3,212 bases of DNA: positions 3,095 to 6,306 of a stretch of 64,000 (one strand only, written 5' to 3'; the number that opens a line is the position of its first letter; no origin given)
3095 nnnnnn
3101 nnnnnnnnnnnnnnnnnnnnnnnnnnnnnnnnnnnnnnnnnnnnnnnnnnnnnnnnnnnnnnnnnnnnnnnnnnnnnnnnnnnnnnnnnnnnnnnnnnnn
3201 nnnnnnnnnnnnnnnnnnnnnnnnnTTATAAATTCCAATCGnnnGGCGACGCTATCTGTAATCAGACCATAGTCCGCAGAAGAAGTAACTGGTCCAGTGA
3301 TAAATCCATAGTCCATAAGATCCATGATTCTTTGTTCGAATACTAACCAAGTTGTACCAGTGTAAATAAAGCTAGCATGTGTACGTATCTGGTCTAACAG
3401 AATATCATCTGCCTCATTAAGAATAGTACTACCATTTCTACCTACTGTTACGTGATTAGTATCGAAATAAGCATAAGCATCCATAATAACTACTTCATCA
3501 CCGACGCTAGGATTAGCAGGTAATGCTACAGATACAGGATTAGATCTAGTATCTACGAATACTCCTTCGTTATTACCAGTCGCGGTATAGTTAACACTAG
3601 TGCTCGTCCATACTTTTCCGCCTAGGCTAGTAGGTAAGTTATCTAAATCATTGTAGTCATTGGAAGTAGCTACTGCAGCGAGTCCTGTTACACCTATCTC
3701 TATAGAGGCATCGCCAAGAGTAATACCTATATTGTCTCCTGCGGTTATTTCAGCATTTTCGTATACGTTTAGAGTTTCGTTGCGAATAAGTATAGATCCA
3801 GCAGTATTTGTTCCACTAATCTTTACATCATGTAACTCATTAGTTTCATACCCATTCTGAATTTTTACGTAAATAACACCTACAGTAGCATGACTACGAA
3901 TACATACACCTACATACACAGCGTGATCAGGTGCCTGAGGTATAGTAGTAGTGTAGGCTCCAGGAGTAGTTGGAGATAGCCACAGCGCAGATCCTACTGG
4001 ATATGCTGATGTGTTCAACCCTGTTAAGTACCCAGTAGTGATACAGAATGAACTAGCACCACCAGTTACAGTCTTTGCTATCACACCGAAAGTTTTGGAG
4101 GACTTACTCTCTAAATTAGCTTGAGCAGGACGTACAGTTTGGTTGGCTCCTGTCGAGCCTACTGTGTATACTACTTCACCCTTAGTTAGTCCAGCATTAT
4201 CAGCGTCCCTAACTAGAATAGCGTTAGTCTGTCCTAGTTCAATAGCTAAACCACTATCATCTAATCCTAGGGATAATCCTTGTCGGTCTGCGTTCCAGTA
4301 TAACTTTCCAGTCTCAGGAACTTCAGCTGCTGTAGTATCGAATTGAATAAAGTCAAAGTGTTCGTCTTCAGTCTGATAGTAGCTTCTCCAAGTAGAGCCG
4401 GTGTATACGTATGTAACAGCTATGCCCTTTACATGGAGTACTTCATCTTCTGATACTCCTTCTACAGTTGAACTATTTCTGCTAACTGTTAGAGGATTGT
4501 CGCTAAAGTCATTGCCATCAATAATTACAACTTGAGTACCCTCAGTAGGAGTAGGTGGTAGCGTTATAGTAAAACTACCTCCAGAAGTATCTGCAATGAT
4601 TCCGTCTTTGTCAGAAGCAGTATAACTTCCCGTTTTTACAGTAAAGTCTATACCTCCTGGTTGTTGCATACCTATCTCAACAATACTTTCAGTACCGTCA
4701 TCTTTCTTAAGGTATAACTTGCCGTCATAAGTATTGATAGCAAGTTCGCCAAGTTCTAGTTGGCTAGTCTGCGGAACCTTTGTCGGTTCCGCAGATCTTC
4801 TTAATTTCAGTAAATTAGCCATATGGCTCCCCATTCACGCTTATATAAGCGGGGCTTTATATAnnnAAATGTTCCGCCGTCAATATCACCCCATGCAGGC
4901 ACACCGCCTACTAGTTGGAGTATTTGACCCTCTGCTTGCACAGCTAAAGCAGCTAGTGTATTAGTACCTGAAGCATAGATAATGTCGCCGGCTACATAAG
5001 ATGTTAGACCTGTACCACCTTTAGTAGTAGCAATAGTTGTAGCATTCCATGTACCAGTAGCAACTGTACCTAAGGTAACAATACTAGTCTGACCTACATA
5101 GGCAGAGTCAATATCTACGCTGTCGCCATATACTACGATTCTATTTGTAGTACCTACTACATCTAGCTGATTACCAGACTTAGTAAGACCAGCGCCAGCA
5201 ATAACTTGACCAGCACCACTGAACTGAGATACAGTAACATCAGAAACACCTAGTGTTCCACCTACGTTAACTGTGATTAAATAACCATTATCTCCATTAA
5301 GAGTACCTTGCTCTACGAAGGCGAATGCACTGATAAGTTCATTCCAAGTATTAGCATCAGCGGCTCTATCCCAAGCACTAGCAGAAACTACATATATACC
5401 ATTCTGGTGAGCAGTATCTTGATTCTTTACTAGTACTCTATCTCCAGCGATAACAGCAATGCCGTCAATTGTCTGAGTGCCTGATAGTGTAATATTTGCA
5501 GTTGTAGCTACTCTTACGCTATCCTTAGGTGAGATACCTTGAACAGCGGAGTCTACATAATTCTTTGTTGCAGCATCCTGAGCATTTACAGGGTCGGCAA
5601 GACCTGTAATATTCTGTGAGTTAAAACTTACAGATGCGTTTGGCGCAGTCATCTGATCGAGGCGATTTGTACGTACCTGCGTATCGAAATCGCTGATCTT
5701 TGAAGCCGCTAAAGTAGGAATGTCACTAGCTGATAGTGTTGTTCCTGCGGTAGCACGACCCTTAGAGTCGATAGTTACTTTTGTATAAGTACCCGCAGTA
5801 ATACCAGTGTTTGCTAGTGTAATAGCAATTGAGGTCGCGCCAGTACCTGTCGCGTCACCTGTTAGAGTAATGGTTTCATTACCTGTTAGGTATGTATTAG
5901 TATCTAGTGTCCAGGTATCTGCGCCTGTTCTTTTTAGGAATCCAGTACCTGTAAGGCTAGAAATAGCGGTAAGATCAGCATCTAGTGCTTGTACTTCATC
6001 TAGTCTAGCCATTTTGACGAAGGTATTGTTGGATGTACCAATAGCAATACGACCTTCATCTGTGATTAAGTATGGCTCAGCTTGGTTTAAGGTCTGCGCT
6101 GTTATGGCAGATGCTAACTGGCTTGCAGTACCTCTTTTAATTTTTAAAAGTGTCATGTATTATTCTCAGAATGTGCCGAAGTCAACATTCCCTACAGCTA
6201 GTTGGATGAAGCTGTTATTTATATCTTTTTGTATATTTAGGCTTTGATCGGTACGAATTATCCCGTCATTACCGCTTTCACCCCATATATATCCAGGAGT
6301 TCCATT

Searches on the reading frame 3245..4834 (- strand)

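Call 15: search_protein_families(library=phrogs, proteins=[window:3245-4834:-], max_evalue=0.00001)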
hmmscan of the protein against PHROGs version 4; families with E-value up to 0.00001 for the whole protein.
window:3245-4834:- (530 aa): 9 families
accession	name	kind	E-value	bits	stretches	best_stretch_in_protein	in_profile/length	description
phrog_31104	-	unknown function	6.3e-24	85.8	2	52-153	256-360/365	-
phrog_4302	-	unknown function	9.7e-20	71.8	1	65-155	261-351/499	-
phrog_972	-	tail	8.9e-14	51.2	1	409-501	96-191/1246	tail fiber protein proximal subunit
phrog_8859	-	unknown function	1.7e-10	41.4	0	412-495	44-118/400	-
phrog_17885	-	tail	5.6e-10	38.8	1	5-126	4-124/1002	tail fiber protein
phrog_9648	-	tail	1.2e-07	33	0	409-499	52-151/152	tail protein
phrog_19374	-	tail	5.8e-07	28.6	0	412-494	83-168/1057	tail protein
phrog_23412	-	tail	1.6e-06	27.1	0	421-494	95-168/1167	tail protein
phrog_34776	-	other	5.8e-06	25.4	0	421-494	95-168/1013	haemolysin-type calcium binding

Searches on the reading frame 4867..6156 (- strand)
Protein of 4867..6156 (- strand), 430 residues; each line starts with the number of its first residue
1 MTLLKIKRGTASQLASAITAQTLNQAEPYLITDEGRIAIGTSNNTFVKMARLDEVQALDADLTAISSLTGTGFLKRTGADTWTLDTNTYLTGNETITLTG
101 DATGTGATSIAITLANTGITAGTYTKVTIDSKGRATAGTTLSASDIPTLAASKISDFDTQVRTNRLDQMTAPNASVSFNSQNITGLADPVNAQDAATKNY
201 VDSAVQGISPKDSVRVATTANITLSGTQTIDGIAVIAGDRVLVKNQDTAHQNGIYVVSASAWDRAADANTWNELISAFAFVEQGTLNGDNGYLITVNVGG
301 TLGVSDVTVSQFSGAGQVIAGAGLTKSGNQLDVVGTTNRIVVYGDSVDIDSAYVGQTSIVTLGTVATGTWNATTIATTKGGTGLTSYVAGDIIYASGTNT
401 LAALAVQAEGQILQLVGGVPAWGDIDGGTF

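Call 15: search_protein_families(library=phrogs, proteins=[window:4867-6156:-], max_evalue=0.00001)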
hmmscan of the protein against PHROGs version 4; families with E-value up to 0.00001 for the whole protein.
window:4867-6156:- (430 aa): 14 families
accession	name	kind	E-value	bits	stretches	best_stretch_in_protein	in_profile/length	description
phrog_30390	-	unknown function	6.2e-51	174.7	2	226-430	545-766/766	-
phrog_2647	-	head and packaging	8.4e-51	174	1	131-370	34-280/336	head decoration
phrog_27782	-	unknown function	1.4e-47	163.7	1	67-352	20-304/644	-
phrog_11518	-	tail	3.3e-29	102.7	1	183-374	136-322/812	tail fiber protein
phrog_24595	-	head and packaging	1.1e-27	98.2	1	151-375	5-217/325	virion structural protein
phrog_16867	-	unknown function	2.5e-25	90.1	1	204-322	65-187/631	-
phrog_17264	-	unknown function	8e-24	85.1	1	214-383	1-139/147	-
phrog_14570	-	unknown function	1.9e-16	60.8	1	179-390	135-351/540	-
phrog_5181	-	unknown function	2.4e-13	50.3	1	56-223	340-508/763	-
phrog_7389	-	tail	1.7e-11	44.4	1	81-156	338-419/732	tail fiber protein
phrog_2824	-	head and packaging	2.2e-11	43.5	1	180-376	907-1096/1151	virion structural protein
phrog_18251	-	unknown function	2.8e-10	41.2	1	1-100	1-114/284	-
phrog_1640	-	tail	2.1e-07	31.5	1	182-216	141-174/765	tail protein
phrog_38759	-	unknown function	5.6e-06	26.1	1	84-174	67-171/920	-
